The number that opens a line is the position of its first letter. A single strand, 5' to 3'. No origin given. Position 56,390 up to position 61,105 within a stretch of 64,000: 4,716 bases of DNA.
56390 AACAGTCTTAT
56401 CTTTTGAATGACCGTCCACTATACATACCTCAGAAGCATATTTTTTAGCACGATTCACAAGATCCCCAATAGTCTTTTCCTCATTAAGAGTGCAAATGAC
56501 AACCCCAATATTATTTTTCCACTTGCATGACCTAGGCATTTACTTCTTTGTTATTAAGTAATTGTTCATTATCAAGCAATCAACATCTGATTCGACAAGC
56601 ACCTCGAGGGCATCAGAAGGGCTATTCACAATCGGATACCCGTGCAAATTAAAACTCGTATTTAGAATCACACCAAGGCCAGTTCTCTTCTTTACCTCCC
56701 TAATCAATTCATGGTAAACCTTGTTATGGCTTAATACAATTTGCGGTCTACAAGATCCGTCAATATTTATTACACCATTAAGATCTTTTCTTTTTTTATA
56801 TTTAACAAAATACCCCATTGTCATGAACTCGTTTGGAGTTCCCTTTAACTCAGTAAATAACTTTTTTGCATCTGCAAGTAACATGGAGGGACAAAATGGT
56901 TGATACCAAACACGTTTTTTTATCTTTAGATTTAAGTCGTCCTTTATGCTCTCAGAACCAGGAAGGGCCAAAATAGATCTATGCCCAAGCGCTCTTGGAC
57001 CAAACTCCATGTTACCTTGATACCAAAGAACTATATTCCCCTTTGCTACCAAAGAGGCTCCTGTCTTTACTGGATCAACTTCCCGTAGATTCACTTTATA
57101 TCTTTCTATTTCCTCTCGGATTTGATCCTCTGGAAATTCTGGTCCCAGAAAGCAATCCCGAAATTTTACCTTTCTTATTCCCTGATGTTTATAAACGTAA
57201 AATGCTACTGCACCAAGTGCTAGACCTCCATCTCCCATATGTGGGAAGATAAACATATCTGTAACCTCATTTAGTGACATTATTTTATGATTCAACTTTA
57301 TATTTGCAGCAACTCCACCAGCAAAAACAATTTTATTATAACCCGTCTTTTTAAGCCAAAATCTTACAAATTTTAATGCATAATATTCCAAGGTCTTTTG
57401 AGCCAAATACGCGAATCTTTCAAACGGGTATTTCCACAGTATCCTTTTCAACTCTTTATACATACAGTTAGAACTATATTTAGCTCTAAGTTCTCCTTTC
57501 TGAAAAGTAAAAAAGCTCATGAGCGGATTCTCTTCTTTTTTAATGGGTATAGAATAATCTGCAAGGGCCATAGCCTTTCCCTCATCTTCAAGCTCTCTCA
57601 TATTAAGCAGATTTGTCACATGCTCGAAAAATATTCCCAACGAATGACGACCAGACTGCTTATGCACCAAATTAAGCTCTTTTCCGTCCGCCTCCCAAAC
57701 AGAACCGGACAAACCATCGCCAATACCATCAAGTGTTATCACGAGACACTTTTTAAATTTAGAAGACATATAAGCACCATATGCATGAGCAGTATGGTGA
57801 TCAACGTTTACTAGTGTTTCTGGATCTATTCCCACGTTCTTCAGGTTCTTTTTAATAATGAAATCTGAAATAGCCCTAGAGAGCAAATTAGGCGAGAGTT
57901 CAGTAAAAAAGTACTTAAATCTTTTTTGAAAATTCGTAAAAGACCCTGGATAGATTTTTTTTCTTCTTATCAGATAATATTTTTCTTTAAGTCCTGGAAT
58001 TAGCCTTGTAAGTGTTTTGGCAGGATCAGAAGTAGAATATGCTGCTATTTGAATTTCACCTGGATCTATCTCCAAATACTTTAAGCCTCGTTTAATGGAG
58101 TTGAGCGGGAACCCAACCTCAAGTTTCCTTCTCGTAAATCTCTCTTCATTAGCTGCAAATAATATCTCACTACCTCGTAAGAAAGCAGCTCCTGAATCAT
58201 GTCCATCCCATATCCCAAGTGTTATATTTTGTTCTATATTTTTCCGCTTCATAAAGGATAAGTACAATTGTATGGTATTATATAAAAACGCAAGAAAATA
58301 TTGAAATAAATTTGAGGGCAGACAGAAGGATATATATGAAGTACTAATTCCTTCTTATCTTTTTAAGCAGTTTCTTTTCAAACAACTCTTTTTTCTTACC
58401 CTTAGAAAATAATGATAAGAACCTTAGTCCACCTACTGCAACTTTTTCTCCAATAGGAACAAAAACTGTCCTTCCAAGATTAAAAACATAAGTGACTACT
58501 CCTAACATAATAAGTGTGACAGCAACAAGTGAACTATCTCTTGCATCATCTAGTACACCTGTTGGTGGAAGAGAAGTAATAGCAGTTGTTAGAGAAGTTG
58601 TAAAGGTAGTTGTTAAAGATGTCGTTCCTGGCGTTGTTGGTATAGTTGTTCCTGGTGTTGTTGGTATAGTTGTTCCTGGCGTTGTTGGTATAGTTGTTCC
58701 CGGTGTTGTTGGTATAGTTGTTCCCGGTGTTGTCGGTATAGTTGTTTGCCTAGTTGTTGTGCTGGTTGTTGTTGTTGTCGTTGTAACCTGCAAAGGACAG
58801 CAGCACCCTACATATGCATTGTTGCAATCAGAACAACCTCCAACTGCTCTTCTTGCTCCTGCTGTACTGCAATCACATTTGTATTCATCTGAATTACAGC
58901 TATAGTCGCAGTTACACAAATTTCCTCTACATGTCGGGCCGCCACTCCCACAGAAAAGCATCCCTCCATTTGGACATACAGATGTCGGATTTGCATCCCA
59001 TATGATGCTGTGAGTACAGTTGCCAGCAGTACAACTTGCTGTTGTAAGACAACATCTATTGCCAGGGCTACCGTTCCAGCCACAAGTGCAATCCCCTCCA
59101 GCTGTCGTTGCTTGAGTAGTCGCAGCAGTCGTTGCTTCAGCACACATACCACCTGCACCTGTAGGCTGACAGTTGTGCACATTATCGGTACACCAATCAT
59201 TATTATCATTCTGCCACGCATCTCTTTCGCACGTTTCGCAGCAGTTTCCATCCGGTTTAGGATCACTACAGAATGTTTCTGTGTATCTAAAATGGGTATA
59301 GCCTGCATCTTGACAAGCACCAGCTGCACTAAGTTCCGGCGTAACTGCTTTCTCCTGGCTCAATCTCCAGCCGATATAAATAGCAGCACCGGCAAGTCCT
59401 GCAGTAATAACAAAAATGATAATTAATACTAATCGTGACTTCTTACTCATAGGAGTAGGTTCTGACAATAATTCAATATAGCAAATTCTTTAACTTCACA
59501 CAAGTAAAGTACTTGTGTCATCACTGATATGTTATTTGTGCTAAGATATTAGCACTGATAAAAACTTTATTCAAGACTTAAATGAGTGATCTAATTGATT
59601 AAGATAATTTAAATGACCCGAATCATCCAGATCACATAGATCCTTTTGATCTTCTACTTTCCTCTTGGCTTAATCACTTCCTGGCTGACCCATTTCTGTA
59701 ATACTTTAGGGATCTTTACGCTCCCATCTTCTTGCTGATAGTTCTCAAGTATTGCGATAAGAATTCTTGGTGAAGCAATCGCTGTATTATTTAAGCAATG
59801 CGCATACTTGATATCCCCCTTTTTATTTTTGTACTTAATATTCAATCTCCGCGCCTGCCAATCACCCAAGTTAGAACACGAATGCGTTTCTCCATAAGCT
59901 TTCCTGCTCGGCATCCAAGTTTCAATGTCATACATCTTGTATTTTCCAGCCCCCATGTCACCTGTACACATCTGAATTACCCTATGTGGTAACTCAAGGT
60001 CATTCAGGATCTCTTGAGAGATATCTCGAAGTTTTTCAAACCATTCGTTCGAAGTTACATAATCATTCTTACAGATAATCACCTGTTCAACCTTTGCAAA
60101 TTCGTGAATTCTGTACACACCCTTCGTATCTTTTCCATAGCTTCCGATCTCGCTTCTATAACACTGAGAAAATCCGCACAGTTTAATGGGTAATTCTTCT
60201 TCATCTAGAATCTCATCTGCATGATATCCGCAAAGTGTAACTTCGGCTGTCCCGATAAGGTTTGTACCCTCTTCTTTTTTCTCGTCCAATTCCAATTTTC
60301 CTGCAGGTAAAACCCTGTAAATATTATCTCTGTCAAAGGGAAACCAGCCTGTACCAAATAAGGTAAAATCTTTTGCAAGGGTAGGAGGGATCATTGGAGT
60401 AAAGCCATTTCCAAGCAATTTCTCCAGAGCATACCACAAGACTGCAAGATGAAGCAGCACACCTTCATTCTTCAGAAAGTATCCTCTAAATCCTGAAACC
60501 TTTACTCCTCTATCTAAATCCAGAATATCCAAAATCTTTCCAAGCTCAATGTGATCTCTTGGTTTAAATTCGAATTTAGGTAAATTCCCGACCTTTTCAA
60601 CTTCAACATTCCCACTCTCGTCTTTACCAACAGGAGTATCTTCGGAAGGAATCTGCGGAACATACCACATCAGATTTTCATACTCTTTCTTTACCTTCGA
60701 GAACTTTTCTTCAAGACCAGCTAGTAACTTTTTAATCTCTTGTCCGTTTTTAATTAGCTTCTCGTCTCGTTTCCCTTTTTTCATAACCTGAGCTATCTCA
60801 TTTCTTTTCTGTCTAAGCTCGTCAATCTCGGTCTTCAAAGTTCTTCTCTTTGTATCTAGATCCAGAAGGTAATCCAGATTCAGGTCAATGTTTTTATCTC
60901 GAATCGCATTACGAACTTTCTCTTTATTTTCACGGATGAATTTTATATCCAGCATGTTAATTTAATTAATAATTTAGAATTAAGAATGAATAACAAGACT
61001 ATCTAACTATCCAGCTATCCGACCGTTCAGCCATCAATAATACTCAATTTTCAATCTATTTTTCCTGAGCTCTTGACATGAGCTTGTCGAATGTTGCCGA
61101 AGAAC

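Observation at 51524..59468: Protein O-mannosylation-like glycosylation cluster (Ppm-like GT2, two PMT-like GT-C enzymes, a carbamoyltransferase, radical SAM) next to a Thr/Pro-repeat, Cys-rich surface protein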

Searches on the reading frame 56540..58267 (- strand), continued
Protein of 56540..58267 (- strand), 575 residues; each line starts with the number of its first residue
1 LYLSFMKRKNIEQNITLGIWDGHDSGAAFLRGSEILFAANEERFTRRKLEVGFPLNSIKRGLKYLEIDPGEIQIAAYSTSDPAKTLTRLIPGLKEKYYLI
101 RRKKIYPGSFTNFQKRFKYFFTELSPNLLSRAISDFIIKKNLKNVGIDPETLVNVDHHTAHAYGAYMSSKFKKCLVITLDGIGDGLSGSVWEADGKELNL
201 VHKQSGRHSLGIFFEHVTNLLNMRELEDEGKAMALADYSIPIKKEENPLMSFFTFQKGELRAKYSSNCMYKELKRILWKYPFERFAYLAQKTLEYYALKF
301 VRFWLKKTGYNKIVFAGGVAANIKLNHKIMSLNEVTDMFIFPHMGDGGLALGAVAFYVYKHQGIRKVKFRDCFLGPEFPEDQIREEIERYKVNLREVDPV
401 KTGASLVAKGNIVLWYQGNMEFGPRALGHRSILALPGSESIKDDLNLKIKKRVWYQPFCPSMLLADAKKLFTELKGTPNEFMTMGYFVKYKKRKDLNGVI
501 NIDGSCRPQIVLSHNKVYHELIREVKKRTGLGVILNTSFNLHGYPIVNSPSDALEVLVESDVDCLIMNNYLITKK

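Call 83: search_protein_families(library=pfam, proteins=[L003:1133-2374:+, L003:2350-4800:+, L003:4790-6889:+], max_evalue=0.001)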
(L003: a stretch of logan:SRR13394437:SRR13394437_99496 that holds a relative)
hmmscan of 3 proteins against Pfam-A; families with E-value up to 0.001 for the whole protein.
L003:1133-2374:+ (413 aa): 0 families

L003:2350-4800:+ (816 aa): 2 families
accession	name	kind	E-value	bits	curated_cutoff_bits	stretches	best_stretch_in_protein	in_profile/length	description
PF08305.17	NPCBM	-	3.6e-31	108.4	23.9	1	675-806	5-135/137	NPCBM/NEW2 domain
PF20604.3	DUF6798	-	0.00082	19.5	26.9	0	543-566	3-26/61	Domain of unknown function (DUF6798)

L003:4790-6889:+ (699 aa): 2 families
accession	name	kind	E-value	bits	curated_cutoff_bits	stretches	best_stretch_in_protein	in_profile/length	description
PF08305.17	NPCBM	-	1.9e-38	132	23.9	1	560-694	3-136/137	NPCBM/NEW2 domain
PF02366.24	PMT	-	3.8e-07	30.4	22.7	1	74-231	67-225/245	Dolichyl-phosphate-mannose-protein mannosyltransferase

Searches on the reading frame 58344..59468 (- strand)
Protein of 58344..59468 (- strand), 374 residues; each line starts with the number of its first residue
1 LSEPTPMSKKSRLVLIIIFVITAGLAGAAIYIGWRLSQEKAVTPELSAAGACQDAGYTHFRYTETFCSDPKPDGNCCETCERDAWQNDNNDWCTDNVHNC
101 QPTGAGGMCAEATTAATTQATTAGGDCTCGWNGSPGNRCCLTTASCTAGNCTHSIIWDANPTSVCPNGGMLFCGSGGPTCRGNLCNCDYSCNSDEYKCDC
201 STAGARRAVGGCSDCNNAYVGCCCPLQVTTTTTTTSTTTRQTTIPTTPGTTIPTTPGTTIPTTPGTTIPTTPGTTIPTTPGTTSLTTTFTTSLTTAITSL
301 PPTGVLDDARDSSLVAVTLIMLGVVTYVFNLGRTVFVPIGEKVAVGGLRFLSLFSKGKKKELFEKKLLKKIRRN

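Call 4: search_protein_families(library=pfam, proteins=[window:58344-59468:-], max_evalue=0.01)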
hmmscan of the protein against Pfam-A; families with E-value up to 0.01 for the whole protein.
window:58344-59468:- (374 aa): 0 families

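Call 5: search_protein_families(library=ncbifam, proteins=[window:58344-59468:-], max_evalue=0.01)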
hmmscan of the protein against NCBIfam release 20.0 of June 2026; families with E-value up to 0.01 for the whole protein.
window:58344-59468:- (374 aa): 0 families

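Call 49: search_protein_representatives(protein=window:58344-59468:-)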
Query: 374 residues. Proteins with E-value up to 0.001 (for the whole library): 52; up to 1e-10: 14; up to 1e-30: 4. The best 52 are listed.
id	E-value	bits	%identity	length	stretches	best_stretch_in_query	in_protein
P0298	3.9e-247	835.8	100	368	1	7-374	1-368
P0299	6.5e-88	311.7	49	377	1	7-373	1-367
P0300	3.1e-75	270.0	49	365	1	8-339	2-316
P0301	5.6e-44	167.1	38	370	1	7-371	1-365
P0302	2.0e-28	115.9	49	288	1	108-269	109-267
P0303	7.5e-24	100.8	39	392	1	7-339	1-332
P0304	3.3e-22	95.4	40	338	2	140-371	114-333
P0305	1.4e-19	86.8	42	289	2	8-49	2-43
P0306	3.6e-17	78.9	40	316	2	211-372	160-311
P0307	1.2e-15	73.8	38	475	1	20-286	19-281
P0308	1.7e-15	73.3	45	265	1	55-200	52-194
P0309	9.9e-15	70.8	38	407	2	8-299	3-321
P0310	2.6e-14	69.4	54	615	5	233-288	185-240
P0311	2.3e-11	59.7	40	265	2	138-329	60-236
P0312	2.0e-10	56.6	40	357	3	6-132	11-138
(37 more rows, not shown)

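Call 53: find_related_loci(query=A4, collection=metagenome_contigs, flank=10000)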
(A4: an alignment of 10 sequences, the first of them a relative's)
Query A4 (368 aa) in metagenome_contigs; peptide patterns used: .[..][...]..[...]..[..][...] (x = any residue, [..] = any of these).
59 stretches matched a pattern; 6 encode a relative of the query (tblastn E <= 1e-3); 6 distinct loci.
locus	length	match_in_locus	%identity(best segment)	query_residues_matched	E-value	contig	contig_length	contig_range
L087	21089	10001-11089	46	1-363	5e-69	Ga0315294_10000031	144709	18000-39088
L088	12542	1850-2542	38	1-221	2e-28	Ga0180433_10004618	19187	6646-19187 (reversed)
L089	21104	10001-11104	33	4-358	1e-20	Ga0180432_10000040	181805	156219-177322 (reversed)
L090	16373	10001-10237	45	3-85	3e-12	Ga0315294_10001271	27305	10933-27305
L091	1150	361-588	36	293-365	3e-11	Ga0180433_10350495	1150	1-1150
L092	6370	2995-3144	48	3-52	5e-9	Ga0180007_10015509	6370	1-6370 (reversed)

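Call 58: search_protein_families(library=pfam, proteins=[L087:11160-12818:-, L087:12953-14308:+, L087:14333-15877:-, L088:3022-5853:+, L088:5854-6540:+, L089:11211-14045:+, L089:14045-14731:+], max_evalue=0.001)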
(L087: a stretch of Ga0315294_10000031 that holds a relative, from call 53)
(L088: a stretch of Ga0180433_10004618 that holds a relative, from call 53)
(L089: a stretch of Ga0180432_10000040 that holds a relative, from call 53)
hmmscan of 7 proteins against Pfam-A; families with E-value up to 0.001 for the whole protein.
L087:11160-12818:- (552 aa): 0 families

L087:12953-14308:+ (451 aa): 0 families

L087:14333-15877:- (514 aa): 2 families
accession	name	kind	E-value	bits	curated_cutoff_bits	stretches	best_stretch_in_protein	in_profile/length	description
PF02366.24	PMT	-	8.6e-29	101.2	22.7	1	33-274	3-243/245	Dolichyl-phosphate-mannose-protein mannosyltransferase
PF16192.10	PMT_4TMC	-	1.5e-25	90.3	32.4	1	330-502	22-202/202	C-terminal four TMM region of protein-O-mannosyltransferase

L088:3022-5853:+ (943 aa): 1 family
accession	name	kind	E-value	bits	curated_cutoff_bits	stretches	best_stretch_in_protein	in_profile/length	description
PF10131.15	PTPS_related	-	6.4e-26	91.4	26.4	1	334-797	1-452/621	6-pyruvoyl-tetrahydropterin synthase related domain; membrane protein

L088:5854-6540:+ (228 aa): 1 family
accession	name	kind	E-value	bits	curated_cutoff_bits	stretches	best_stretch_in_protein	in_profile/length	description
PF00535.33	Glycos_transf_2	-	2.6e-12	47.4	23.3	1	3-152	1-152/168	Glycosyl transferase family 2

L089:11211-14045:+ (944 aa): 1 family
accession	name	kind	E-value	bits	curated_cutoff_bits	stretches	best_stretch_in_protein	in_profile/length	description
PF10131.15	PTPS_related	-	8.6e-29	100.9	26.4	1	336-791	1-445/621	6-pyruvoyl-tetrahydropterin synthase related domain; membrane protein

L089:14045-14731:+ (228 aa): 1 family
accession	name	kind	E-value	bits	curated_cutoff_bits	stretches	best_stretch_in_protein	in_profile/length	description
PF00535.33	Glycos_transf_2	-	9.8e-17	61.8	23.3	1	3-133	1-129/168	Glycosyl transferase family 2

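Call 76: search_protein_families(library=ncbifam, proteins=[L087:14333-15877:-, L088:3022-5853:+, L088:5854-6540:+, L087:11160-12818:-, L087:12953-14308:+], max_evalue=0.0001)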
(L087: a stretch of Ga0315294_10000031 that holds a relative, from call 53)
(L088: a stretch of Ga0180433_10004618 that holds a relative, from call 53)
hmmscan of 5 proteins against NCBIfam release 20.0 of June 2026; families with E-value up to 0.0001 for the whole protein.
L087:14333-15877:- (514 aa): 1 family
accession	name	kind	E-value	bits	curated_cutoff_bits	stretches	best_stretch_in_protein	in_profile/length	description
NF058602.1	PrMnsylTfPmt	equivalog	1.7e-13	50.2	800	1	29-502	37-529/530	protein O-mannosyltransferase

L088:3022-5853:+ (943 aa): 0 families

L088:5854-6540:+ (228 aa): 3 families
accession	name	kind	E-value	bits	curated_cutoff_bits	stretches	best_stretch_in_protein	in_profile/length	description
NF047588.1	GlcsyltransPgfSStrep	equivalog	3.4e-10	39.6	500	1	2-164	3-164/308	glycosyltransferase PgfS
NF007986.1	PRK10714.1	equivalog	4.1e-07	29.3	529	1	2-208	8-211/316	undecaprenyl-phosphate 4-deoxy-4-formamido-L-arabinose transferase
TIGR03937.1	PgaC_IcaA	equivalog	3.5e-06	26.2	422.3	1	1-94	46-136/407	poly-beta-1,6-N-acetyl-D-glucosamine synthase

L087:11160-12818:- (552 aa): 0 families

L087:12953-14308:+ (451 aa): 0 families

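Call 83: search_protein_families(library=pfam, proteins=[L090:8411-9874:+, L090:9998-12766:+, L090:12821-14800:+, L090:15062-16000:+, L092:1367-2821:+, L092:2992-4683:+, L090:7434-8276:-], max_evalue=0.001)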
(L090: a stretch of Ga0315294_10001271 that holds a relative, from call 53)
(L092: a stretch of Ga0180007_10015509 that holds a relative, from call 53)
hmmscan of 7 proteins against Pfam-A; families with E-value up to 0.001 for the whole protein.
L090:8411-9874:+ (487 aa): 0 families

L090:9998-12766:+ (922 aa): 0 families

L090:12821-14800:+ (659 aa): 0 families

L090:15062-16000:+ (312 aa): 3 families
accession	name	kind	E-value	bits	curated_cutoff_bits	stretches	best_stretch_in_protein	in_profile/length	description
PF02826.25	2-Hacid_dh_C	-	1.9e-40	138.6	25.1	1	111-280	2-177/178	D-isomer specific 2-hydroxyacid dehydrogenase, NAD binding domain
PF00389.36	2-Hacid_dh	-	1.9e-21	76.6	24.6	1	35-311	27-132/134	D-isomer specific 2-hydroxyacid dehydrogenase, catalytic domain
PF03446.21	NAD_binding_2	-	4e-07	30.6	21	1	147-253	2-115/161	NAD binding domain of 6-phosphogluconate dehydrogenase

L092:1367-2821:+ (484 aa): 0 families

L092:2992-4683:+ (563 aa): 0 families

L090:7434-8276:- (280 aa): 2 families
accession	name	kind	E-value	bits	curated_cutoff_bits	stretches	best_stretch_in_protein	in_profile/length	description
PF02882.25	THF_DHG_CYH_C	-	6.8e-49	165.7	27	1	118-273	2-157/160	Tetrahydrofolate dehydrogenase/cyclohydrolase, NAD(P)-binding domain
PF00763.28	THF_DHG_CYH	-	3.9e-21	75.9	32.8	1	11-114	13-115/115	Tetrahydrofolate dehydrogenase/cyclohydrolase, catalytic domain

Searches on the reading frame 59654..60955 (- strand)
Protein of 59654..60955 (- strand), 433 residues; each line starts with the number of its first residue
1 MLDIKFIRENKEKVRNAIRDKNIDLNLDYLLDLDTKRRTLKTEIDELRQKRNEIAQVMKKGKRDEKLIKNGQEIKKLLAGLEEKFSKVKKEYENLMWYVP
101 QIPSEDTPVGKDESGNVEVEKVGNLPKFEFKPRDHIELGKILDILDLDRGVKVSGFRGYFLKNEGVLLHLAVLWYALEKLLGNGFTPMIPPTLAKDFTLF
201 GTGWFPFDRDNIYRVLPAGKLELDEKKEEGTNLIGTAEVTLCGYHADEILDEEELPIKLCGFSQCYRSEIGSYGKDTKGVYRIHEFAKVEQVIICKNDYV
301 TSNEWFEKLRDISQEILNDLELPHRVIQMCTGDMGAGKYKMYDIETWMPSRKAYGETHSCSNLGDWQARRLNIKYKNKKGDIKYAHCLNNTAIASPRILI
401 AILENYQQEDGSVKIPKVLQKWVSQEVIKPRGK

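Call 4: search_protein_families(library=pfam, proteins=[window:59654-60955:-], max_evalue=0.01)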
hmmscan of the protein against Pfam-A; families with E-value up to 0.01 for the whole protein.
window:59654-60955:- (433 aa): 2 families
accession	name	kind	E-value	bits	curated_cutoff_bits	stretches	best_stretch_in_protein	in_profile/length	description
PF00587.30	tRNA-synt_2b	-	1.4e-33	116.9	29.3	1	226-406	6-179/179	tRNA synthetase class II core domain (G, H, P, S and T)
PF02403.27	Seryl_tRNA_N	-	4.8e-22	78.7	28.2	1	1-103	1-108/108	Seryl-tRNA synthetase N-terminal domain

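Call 5: search_protein_families(library=ncbifam, proteins=[window:59654-60955:-], max_evalue=0.01)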
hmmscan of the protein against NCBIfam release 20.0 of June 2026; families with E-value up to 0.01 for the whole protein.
window:59654-60955:- (433 aa): 8 families
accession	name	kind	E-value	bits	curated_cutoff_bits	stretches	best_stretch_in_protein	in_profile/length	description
TIGR00414.1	serS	equivalog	2e-139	465.2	301.65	1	1-422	1-417/418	serine--tRNA ligase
TIGR00408.1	proS_fam_I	equivalog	5.6e-11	42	437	1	210-419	83-281/475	proline--tRNA ligase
TIGR00418.1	thrS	equivalog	1.9e-07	30.4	383.65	1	129-388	167-407/565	threonine--tRNA ligase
NF002120.0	PRK00960.1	equivalog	6.5e-06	25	611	1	244-323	324-398/518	serine--tRNA ligase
NF003068.0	PRK03991.1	equivalog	0.00035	19.1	484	0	368-424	442-498/613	threonine--tRNA ligase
NF052484.1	sider_BP_EitA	equivalog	0.00044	19.5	640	1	43-114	153-221/328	siderophore ABC transporter substrate-binding protein EitA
TIGR00409.1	proS_fam_II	equivalog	0.0015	17.5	306.7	1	221-338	94-206/568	proline--tRNA ligase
TIGR00415.1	serS_MJ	equivalog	0.0041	15.6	489.55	1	244-324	322-396/518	serine--tRNA ligase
